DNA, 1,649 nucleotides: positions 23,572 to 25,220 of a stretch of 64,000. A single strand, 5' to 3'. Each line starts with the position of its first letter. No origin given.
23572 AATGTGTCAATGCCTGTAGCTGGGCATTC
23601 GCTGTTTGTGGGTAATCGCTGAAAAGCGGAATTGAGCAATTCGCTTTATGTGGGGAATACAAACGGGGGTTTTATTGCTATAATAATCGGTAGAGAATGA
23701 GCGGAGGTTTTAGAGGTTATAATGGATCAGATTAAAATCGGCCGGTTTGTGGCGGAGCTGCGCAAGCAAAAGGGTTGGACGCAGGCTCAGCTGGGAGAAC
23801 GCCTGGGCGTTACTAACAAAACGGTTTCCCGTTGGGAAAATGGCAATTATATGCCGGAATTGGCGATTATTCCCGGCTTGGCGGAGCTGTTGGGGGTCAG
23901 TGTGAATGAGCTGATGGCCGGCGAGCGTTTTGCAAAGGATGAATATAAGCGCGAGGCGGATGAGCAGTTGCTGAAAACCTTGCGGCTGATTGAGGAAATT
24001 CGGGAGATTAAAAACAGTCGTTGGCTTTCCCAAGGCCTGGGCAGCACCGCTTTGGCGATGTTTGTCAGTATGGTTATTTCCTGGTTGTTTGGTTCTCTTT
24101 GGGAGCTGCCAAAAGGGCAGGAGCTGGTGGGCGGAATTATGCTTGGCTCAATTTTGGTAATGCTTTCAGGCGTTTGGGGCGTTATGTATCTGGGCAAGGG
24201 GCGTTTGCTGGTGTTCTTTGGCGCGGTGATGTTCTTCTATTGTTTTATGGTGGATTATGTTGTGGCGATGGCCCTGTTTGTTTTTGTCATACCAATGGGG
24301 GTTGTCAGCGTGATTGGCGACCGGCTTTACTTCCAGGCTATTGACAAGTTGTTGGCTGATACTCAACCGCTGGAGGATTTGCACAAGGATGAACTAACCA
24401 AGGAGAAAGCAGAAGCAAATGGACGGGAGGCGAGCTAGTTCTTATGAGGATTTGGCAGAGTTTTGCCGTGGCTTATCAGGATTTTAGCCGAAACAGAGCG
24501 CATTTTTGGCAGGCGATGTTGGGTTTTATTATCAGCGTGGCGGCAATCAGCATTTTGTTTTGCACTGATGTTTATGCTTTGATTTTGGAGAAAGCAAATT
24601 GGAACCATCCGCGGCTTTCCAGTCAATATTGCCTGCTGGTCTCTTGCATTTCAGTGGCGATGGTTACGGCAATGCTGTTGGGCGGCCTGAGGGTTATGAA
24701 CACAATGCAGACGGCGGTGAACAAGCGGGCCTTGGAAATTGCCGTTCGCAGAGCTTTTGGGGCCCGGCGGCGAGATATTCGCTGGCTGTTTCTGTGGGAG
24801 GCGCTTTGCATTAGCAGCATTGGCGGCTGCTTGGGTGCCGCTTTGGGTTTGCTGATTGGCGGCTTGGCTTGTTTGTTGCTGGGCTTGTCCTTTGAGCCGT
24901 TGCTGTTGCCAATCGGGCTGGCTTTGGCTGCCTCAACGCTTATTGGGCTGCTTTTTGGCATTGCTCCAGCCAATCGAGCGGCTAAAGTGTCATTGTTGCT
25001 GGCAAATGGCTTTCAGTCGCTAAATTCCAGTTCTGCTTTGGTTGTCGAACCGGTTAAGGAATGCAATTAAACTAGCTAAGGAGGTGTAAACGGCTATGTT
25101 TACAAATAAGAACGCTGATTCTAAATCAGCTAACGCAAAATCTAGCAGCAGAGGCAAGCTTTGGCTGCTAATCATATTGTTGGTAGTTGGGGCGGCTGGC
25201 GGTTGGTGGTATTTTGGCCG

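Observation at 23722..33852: MacAB/YknXYZ-like efflux locus with one adaptor, one ATPase and five tandem FtsX-type permeases, plus a mini-permease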

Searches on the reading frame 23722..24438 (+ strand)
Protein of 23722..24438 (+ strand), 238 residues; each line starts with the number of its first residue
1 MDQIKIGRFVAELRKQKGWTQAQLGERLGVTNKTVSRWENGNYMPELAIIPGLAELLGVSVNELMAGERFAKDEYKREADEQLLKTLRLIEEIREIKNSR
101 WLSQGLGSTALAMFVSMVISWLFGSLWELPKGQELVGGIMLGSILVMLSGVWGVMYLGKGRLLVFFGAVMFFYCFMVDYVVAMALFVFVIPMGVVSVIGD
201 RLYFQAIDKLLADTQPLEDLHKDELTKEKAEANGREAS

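Call 3: search_protein_families(library=pfam, proteins=[window:23722-24438:+])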
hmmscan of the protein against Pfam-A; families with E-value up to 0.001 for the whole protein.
window:23722-24438:+ (238 aa): 9 families
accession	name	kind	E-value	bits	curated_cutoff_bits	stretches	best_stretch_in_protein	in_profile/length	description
PF01381.28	HTH_3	-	8.8e-16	58.1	23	1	11-64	2-55/55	Helix-turn-helix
PF13560.12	HTH_31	-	3.3e-14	53.4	27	1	6-64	2-61/64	Helix-turn-helix domain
PF12844.13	HTH_19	-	3.9e-12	46.3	30.2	1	7-68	1-62/64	Helix-turn-helix domain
PF13384.12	HTH_23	-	2.7e-05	24.3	24.6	1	11-38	11-37/50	Homeodomain-like domain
PF13443.12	HTH_26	-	0.00014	22.5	22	1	12-65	4-58/63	Cro/C1-type HTH DNA-binding domain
PF13744.12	HTH_37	-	0.00022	21.4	27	1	5-42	18-55/80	Helix-turn-helix domain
PF04545.22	Sigma70_r4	-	0.00055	19.8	24.1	0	12-39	14-41/50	Sigma-70, region 4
PF22495.2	HTH_92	-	0.00055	19.6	27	1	12-46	2-36/45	RsaL-like HTH domain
PF07022.19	Phage_CI_repr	-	0.00058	20.6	22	0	21-68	15-61/65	Bacteriophage CI repressor helix-turn-helix domain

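Call 29: search_protein_families(library=ncbifam, proteins=[window:23722-24438:+], max_evalue=0.00001)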
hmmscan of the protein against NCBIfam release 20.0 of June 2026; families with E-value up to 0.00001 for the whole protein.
window:23722-24438:+ (238 aa): 7 families
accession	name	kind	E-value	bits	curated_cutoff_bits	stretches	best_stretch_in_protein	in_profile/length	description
NF041951.1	phage_RstR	subfamily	3.8e-12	46.4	80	1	7-74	4-71/108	RstR family transcriptional repressor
TIGR03070.1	couple_hipB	subfamily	1.3e-10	41.1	71.65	1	5-59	2-56/58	type II toxin-antitoxin system Y4mF family antitoxin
TIGR03830.1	CxxCG_CxxCG_HTH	subfamily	1.2e-08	34.9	61.8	1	5-48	65-108/127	type II TA system antitoxin MqsA family protein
NF047948.1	male_kill_WMK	equivalog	1.2e-08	34.8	300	1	4-99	4-97/300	WO male-killing family protein Wmk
NF052239.1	antitox_spr1629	equivalog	1.1e-06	28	335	1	6-66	3-63/377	spr1629 family repressor/antitoxin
NF007257.0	PRK09706.1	subfamily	1.8e-06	27.8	101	1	1-69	1-69/135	transcriptional repressor DicA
TIGR00270.2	TIGR00270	equivalog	6.2e-06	26.1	110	1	10-71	80-141/159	multiprotein bridging factor aMBF1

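Call 31: search_solved_structures(query=window:23722-24438:+, max_evalue=0.01)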
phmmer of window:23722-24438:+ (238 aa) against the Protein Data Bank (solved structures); distinct sequences matched with E-value up to 0.01: 23.
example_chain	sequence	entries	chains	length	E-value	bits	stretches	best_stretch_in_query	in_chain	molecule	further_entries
8tac_A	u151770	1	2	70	3.2e-08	36.7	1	5-60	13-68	DBP48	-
1per_L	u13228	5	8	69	6.7e-05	25.9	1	10-68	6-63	PROTEIN (434 REPRESSOR) | 434 REPRESSOR | REPRESSOR PROTEIN CI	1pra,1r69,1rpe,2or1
1r63_A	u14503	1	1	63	8.8e-05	25.5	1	10-67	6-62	REPRESSOR PROTEIN FROM BACTERIOPHAGE 434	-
9k3w_A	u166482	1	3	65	0.00011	25.2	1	11-66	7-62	Transcriptional regulator, PbsX family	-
9sf2_A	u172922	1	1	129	0.00024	24.1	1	10-98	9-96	Transcriptional regulator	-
8bny_A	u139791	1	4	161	0.00025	24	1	2-91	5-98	Immunity repressor protein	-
2r63_A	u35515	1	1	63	0.00032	23.7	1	15-67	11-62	REPRESSOR PROTEIN FROM BACTERIOPHAGE 434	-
4z5h_A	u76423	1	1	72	0.00043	23.2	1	11-42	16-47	Antitoxin HipB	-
3ivp_A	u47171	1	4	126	0.00046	23.1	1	6-78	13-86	Putative transposon-related DNA-binding protein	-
1sq8_A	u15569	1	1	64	0.00047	23.1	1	7-67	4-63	dh434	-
3bs3_A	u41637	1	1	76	0.00059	22.8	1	8-68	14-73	Putative DNA-binding protein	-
4yg4_A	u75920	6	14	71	0.0011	21.9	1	11-42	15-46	Antitoxin HipB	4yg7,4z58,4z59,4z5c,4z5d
4yg1_A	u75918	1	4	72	0.0012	21.8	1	10-42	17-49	Antitoxin HipB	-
2wiu_B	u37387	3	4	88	0.0014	21.5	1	11-44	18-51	HTH-TYPE TRANSCRIPTIONAL REGULATOR HIPB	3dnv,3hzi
5k98_B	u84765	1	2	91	0.0016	21.4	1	11-43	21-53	Antitoxin HipB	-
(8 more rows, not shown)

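Call 46: search_dna_similar(query=window:23722-24438:+, collection=plasmids, mode=protein, max_evalue=0.001, max_rows=15)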
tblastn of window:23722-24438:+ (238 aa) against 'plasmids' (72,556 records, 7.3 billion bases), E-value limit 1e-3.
Records with a match: 1115; places in all: 1200; records where one place covers at least 80% of the query: 6.
Best place of each record, by identity: <60% 1115.
By first word of the organism name: Staphylococcus 522; Bacillus 161; Enterococcus 148; Lactiplantibacillus 45; Lactococcus 29; Prescottella 27; Leuconostoc 25; Priestia 15; Vagococcus 13; Levilactobacillus 10; and 58 more.
By predicted mobility (MOB-suite, as given by PLSDB): mobilizable 715; non-mobilizable 328; conjugative 72.
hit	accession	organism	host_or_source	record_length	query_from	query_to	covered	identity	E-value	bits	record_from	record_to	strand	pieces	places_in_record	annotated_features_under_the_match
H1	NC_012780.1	[Eubacterium] eligens ATCC 27750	-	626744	1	153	64%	36.5%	9e-16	83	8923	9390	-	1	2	helix-turn-helix transcriptional regulator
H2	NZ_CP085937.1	Lachnospira eligens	-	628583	1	153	64%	36.5%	9e-16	83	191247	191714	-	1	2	helix-turn-helix transcriptional regulator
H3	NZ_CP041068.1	Priestia megaterium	cell culture,soil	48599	3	211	88%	25.4%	3e-7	58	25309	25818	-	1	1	helix-turn-helix transcriptional regulator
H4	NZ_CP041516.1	Priestia aryabhattai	cell culture,soil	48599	3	211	88%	25.4%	3e-7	58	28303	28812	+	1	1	helix-turn-helix transcriptional regulator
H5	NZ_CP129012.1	Priestia aryabhattai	mixed culture,sea water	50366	3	211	88%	25.4%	3e-7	58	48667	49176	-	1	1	helix-turn-helix transcriptional regulator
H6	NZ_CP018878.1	Priestia megaterium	Camellia oleifera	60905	3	211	88%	25.4%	3e-7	58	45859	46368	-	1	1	helix-turn-helix transcriptional regulator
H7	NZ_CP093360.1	Nicoliella spurrieriana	Tetragonula carbonaria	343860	9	216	87%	25.4%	5e-5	51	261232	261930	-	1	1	helix-turn-helix domain-containing protein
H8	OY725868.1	Subdoligranulum variabile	-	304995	1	127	53%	39.6%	4e-25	110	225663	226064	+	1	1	record has no annotation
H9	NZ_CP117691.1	Priestia megaterium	ginseng,Single cell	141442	3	211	88%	23.9%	1e-7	59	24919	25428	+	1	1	helix-turn-helix transcriptional regulator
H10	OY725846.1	Subdoligranulum variabile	-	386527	10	174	69%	28.6%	2e-9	64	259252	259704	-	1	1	none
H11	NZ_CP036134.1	Bacillus mycoides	cell culture,soil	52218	10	191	76%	25.8%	2e-5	52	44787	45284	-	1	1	helix-turn-helix transcriptional regulator | hypothetical protein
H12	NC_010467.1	Leuconostoc citreum KM20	-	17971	6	186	76%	25.3%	5e-4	48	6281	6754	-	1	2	helix-turn-helix transcriptional regulator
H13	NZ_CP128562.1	Leuconostoc mesenteroides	cell cultyre,kimchi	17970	6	186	76%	25.3%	5e-4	48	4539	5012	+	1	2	helix-turn-helix transcriptional regulator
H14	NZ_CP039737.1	Leuconostoc sp. LN180020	Single cell,kimchi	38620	6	186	76%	25.3%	5e-4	48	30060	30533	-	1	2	helix-turn-helix transcriptional regulator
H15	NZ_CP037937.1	Leuconostoc kimchii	Single cell,kimchi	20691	14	176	68%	27.3%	7e-4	48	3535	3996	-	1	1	helix-turn-helix transcriptional regulator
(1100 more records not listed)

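Call 73: search_protein_families(library=padloc, proteins=[window:23722-24438:+], max_evalue=0.00001)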
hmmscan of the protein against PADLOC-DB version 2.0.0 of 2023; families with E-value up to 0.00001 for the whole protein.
window:23722-24438:+ (238 aa): 5 families
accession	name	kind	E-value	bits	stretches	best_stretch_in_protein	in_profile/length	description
PDLC02926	HTH_VI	-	1.9e-10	38.9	1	6-87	2-85/92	-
PDLC03951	RmrA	-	1.3e-08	32.2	1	11-66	14-69/400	-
PDLC03954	RmrA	-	1.8e-07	28.4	1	12-68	17-73/380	-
PDLC03949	RmrA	-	2.2e-07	28.1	1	14-64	11-61/363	-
PDLC03945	RmrA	-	8.6e-07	26.4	1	6-62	3-59/394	-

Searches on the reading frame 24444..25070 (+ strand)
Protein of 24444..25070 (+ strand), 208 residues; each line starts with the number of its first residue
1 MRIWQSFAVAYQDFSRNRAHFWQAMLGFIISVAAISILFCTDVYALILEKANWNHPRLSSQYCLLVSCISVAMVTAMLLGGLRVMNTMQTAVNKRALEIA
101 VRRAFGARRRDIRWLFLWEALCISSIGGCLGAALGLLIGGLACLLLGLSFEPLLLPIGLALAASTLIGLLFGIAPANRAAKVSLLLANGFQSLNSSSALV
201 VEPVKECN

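Call 3: search_protein_families(library=pfam, proteins=[window:24444-25070:+])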
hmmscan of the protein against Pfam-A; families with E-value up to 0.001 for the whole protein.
window:24444-25070:+ (208 aa): 1 family
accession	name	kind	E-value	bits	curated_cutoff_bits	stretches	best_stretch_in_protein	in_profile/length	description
PF02687.27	FtsX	-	5.8e-18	65.5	25.5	1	71-183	2-119/120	FtsX-like permease C-terminal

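Call 29: search_protein_families(library=ncbifam, proteins=[window:24444-25070:+], max_evalue=0.00001)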
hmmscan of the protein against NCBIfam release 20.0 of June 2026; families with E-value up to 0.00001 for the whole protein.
window:24444-25070:+ (208 aa): 4 families
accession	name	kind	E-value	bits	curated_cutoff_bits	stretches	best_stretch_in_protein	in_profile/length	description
NF007826.0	PRK10535.1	equivalog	2.3e-17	62.5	966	1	70-183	526-640/648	macrolide ABC transporter ATP-binding protein/permease MacB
TIGR03434.1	ADOP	subfamily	1e-08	33.8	622.3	1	69-184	274-395/803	ADOP family duplicated permease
NF008357.0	PRK11146.1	exception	1.3e-06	27.5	439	1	67-138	270-341/414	lipoprotein-releasing ABC transporter permease subunit LolE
TIGR02212.1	lolCE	equivalog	6e-06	25.4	362.45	1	71-138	271-338/411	lipoprotein-releasing ABC transporter permease subunit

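Call 34: find_homologous_proteins(query=window:24444-25070:+, max_evalue=0.00001)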
Query window:24444-25070:+ (208 aa): 55 proteins with E <= 0.00001 among 2939 candidates.
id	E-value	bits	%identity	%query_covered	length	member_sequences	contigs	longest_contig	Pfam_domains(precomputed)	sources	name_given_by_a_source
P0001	2.1e-125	434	98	100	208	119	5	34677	PF02687.28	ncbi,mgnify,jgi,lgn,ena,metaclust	mgnify:FL=1|metaclust:\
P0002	3.3e-73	264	100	63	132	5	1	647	PF02687.28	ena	-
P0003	1.8e-63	232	98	53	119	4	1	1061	PF02687.28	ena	-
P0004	5.6e-52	195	97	48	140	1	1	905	PF02687.28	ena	-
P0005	3.1e-16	78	45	60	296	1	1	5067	PF02687.28,PF12704.15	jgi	jgi:putative ABC transport system permease protein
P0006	9.3e-16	76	47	53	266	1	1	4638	PF02687.28,PF12704.15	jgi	-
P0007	1.9e-14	72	42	64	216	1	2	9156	PF02687.28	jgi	-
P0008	3.6e-13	68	30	54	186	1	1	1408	PF02687.28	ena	-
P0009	7.0e-13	67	39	60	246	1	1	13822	PF02687.28,PF12704.15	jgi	jgi:putative ABC transport system permease protein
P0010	3.6e-12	65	39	61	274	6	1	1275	PF02687.28,PF12704.15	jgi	jgi:putative ABC transport system permease protein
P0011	7.8e-12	64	35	37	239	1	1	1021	PF02687.28,PF12704.15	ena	-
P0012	1.1e-11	63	47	24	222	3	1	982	PF02687.28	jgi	jgi:putative ABC transport system permease protein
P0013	1.1e-11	63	47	24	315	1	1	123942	PF02687.28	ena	-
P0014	1.4e-11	63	34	66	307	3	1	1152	PF02687.28,PF12704.15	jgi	jgi:putative ABC transport system permease protein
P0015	1.8e-11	62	47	24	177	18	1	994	PF02687.28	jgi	jgi:putative ABC transport system permease protein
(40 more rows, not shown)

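Call 73: search_protein_families(library=padloc, proteins=[window:24444-25070:+], max_evalue=0.00001)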
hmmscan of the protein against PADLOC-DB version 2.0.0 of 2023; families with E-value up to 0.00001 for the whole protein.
window:24444-25070:+ (208 aa): 0 families
